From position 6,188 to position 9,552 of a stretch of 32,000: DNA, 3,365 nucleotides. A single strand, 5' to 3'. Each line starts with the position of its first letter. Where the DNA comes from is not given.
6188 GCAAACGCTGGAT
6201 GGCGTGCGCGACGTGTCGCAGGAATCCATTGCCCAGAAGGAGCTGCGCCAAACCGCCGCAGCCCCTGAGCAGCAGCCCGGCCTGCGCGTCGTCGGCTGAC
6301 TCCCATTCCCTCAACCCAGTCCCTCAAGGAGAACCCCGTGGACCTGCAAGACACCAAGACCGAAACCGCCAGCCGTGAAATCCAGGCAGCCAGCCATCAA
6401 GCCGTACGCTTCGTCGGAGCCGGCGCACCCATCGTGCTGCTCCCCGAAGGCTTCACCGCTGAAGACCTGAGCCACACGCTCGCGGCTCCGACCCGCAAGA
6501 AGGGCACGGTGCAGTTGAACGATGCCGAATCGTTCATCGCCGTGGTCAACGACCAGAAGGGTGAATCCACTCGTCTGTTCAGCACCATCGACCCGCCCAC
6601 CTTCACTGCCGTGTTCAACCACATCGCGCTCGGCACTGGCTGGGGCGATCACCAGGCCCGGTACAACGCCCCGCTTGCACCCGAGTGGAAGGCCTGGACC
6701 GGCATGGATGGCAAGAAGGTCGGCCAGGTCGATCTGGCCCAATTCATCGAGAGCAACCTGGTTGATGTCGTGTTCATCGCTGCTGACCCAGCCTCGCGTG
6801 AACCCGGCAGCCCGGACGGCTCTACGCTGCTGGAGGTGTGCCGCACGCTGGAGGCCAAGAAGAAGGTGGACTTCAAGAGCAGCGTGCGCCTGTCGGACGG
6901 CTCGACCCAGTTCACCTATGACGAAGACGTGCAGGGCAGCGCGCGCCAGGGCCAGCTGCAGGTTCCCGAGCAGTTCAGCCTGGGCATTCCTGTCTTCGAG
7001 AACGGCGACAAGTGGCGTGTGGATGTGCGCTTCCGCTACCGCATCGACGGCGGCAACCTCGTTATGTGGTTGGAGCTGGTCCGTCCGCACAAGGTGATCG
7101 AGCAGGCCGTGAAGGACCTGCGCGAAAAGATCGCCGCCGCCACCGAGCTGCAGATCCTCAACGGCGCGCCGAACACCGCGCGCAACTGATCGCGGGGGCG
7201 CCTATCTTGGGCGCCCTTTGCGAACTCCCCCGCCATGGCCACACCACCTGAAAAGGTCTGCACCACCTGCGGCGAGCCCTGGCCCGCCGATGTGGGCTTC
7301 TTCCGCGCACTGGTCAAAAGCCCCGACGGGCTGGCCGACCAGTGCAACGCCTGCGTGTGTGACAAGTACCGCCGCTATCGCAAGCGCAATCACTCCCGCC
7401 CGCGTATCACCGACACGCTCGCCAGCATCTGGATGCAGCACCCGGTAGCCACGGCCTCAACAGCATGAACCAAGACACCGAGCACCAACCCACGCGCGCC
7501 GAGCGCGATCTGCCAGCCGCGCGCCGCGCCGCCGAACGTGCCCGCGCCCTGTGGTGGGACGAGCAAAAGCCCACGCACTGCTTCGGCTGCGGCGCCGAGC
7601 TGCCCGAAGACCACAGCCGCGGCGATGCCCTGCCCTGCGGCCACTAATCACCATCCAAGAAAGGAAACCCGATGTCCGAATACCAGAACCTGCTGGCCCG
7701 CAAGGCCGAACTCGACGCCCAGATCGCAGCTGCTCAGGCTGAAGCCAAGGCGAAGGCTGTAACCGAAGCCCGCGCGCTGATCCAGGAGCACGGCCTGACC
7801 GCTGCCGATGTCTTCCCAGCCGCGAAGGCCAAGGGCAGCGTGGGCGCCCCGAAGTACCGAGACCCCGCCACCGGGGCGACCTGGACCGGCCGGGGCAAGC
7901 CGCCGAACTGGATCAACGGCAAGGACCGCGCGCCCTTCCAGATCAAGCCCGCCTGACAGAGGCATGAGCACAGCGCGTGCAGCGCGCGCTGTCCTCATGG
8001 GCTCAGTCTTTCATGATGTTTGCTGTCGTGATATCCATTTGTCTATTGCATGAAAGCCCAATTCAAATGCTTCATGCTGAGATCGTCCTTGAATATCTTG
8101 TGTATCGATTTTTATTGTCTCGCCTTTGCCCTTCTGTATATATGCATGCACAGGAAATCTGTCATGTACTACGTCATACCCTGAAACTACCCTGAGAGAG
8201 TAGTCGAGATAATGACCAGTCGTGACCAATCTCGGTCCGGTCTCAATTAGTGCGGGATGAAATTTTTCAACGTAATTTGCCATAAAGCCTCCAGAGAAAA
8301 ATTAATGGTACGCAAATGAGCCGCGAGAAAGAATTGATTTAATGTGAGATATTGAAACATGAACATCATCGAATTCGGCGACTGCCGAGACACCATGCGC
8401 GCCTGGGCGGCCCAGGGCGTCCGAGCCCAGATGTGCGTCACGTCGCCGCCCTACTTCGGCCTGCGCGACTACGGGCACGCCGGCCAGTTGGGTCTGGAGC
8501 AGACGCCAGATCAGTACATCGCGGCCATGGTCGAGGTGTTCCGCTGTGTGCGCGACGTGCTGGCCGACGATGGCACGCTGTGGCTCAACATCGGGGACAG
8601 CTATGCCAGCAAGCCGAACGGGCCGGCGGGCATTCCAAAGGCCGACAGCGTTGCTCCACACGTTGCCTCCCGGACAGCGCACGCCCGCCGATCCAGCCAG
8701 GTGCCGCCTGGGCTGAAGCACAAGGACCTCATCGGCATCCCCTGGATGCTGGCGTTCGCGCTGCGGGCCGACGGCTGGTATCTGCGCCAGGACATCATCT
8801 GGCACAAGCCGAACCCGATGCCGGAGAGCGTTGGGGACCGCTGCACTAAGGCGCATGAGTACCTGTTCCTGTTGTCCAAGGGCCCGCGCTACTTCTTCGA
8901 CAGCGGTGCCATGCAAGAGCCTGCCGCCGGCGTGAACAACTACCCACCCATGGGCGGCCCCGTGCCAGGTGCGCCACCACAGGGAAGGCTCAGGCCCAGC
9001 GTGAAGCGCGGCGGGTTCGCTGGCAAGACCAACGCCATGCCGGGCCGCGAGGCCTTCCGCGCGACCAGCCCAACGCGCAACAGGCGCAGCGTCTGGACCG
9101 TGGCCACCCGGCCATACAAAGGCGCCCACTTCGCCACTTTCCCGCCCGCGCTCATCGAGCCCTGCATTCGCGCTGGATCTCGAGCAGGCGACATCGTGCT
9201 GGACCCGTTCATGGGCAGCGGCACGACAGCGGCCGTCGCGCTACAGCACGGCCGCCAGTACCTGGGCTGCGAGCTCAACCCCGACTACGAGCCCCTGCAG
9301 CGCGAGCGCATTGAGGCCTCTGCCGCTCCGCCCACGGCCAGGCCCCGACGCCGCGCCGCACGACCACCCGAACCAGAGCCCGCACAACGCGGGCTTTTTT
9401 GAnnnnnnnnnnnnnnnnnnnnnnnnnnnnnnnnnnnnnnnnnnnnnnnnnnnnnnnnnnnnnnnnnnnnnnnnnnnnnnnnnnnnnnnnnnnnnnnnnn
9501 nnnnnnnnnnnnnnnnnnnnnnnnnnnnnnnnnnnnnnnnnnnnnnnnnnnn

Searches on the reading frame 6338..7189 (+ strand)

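Call 81: search_protein_families(library=pfam, proteins=[window:6338-7189:+], max_evalue=0.001)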
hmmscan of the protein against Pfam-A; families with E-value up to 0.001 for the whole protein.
window:6338-7189:+ (283 aa): 1 family
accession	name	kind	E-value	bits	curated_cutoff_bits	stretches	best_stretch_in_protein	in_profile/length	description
PF10065.14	DUF2303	-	2.6e-64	217.5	26.6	1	9-278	4-269/269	Uncharacterized conserved protein (DUF2303)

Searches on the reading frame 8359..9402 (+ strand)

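Call 81: search_protein_families(library=pfam, proteins=[window:8359-9402:+], max_evalue=0.001)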
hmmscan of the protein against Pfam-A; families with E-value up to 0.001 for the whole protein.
window:8359-9402:+ (347 aa): 1 family
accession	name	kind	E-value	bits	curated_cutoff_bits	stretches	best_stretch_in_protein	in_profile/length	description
PF01555.25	N6_N4_Mtase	-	4.1e-49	168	26.7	1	24-311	2-216/221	DNA methylase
